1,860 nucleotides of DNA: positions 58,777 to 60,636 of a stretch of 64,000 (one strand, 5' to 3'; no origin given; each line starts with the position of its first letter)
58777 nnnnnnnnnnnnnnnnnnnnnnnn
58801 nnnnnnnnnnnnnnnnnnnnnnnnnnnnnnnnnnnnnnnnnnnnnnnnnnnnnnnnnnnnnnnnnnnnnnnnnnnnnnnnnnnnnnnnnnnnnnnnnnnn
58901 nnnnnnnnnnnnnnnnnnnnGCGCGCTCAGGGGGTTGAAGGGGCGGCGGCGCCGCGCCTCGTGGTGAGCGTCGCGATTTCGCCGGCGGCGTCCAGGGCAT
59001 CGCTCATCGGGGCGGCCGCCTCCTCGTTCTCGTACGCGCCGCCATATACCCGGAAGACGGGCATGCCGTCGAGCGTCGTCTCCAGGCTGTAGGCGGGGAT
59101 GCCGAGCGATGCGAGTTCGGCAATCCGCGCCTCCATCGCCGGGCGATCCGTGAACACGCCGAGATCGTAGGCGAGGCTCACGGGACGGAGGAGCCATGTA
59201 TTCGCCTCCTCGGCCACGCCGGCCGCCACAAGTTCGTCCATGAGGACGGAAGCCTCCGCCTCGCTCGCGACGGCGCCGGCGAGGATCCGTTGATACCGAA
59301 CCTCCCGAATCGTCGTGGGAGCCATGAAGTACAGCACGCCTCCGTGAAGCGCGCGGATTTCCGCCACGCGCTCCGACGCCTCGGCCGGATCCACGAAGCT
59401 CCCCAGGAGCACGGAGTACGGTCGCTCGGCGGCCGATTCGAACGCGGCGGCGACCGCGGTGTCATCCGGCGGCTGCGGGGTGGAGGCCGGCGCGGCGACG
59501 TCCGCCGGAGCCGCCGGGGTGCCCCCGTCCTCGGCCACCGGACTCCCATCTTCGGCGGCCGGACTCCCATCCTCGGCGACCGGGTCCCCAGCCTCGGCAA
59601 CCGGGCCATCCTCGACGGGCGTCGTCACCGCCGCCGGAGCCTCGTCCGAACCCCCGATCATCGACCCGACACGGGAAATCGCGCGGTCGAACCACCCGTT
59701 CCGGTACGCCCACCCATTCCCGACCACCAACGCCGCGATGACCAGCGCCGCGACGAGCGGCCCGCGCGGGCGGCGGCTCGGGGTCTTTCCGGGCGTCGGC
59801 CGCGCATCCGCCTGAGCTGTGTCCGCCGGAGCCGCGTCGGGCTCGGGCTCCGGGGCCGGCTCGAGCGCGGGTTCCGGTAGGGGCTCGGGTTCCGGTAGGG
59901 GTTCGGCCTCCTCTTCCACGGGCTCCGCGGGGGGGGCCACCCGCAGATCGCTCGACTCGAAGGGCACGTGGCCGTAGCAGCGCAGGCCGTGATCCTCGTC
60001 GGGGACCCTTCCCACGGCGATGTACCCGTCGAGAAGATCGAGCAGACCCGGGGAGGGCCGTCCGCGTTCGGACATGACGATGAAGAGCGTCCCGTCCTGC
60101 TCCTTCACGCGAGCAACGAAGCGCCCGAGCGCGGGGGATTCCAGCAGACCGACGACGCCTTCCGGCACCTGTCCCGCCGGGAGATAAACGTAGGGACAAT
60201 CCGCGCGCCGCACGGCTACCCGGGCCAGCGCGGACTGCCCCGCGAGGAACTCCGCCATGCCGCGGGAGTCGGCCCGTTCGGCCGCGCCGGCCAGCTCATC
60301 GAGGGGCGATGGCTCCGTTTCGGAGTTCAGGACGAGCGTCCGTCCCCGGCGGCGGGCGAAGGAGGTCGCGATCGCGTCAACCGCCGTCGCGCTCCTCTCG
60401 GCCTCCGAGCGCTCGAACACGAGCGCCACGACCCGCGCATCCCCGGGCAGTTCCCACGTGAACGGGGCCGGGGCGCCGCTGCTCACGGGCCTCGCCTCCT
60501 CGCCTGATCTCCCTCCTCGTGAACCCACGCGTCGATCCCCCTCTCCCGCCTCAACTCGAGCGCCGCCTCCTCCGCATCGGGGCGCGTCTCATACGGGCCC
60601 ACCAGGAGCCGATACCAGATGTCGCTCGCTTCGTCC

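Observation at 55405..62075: Candidate novel module: two SPOR-domain envelope proteins translationally coupled to smc, one with a catalytically dead ParA/MinD/BY-kinase-like cytoplasmic domain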

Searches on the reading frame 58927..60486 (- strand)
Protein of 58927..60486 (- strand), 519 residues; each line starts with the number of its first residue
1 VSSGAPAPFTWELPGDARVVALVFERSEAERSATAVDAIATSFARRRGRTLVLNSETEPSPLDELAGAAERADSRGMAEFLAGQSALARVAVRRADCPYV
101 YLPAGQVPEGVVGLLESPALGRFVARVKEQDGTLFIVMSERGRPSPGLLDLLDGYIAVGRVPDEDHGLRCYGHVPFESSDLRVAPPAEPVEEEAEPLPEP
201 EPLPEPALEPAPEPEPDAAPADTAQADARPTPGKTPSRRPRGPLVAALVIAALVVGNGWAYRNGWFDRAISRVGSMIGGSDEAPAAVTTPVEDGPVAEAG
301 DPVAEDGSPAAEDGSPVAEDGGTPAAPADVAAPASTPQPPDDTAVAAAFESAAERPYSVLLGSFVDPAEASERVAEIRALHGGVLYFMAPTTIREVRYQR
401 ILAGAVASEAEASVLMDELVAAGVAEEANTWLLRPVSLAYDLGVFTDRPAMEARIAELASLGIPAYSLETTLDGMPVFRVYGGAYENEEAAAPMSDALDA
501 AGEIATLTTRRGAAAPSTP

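Call 3: search_protein_families(library=pfam, proteins=[window:58927-60486:-], max_evalue=0.1)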
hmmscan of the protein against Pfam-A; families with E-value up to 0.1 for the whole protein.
window:58927-60486:- (519 aa): 1 family
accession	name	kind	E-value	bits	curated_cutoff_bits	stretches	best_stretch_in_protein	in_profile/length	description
PF05036.18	SPOR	-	2.4e-14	53.9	21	2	354-424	2-70/76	SPOR domain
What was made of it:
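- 59215..59427 (-): Gene B SPOR domain 1 (residues 354-424). Pfam PF05036, best stretch (call 3).
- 58951..59181 (-): Gene B SPOR domain 2 (about residues 436-512). Second Pfam SPOR stretch (call 3).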

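Call 6: search_protein_families(library=ncbifam, proteins=[window:58927-60486:-], max_evalue=1)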
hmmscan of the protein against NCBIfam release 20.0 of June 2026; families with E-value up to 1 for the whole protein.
window:58927-60486:- (519 aa): 3 families
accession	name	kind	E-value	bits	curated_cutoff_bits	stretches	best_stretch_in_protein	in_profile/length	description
NF040486.1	SrfA_fam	subfamily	0.0033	16.9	150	1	180-341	164-306/438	SrfA family protein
TIGR01007.1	eps_fam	subfamily_domain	0.0064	16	108.05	1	22-129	22-126/204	polysaccharide biosynthesis tyrosine autokinase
TIGR03029.1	EpsG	equivalog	0.14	11.3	313.8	1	15-130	101-212/274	chain length determinant protein tyrosine kinase EpsG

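Call 35: search_protein_families(library=pfam, alignment_id=A1, max_evalue=0.01)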
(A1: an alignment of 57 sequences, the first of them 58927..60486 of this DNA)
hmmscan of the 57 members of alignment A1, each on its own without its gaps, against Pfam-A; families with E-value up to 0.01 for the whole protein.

A. member 1, window:58927-60486:- (519 aa): 1 family
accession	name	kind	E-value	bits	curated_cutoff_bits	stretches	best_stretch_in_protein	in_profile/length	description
PF05036.18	SPOR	-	2.4e-14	53.9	21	2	354-424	2-70/76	SPOR domain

B. families by the number of members that match (of 57 scanned): 9 families
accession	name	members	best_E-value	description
PF05036.18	SPOR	38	1.7e-23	SPOR domain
PF13614.12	AAA_31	3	1.1e-13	AAA domain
PF10609.15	ParA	3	2.1e-09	NUBPL iron-transfer P-loop NTPase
PF02706.20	Wzz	3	1.6e-07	Chain length determinant protein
PF01656.29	CbiA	3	2e-06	CobQ/CobB/MinD/ParA nucleotide binding domain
PF19779.4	DUF6264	1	2.5e-05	Family of unknown function (DUF6264)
PF13807.11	GNVR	1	3.9e-05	G-rich domain on putative tyrosine kinase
PF06564.18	CBP_BcsQ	1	4.4e-05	Cellulose biosynthesis protein BcsQ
PF22002.1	MTLN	1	0.0065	Mitoregulin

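Call 90: search_protein_families(library=padloc, proteins=[window:58927-60486:-], max_evalue=0.001)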
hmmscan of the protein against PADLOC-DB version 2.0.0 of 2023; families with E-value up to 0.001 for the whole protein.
window:58927-60486:- (519 aa): 0 families
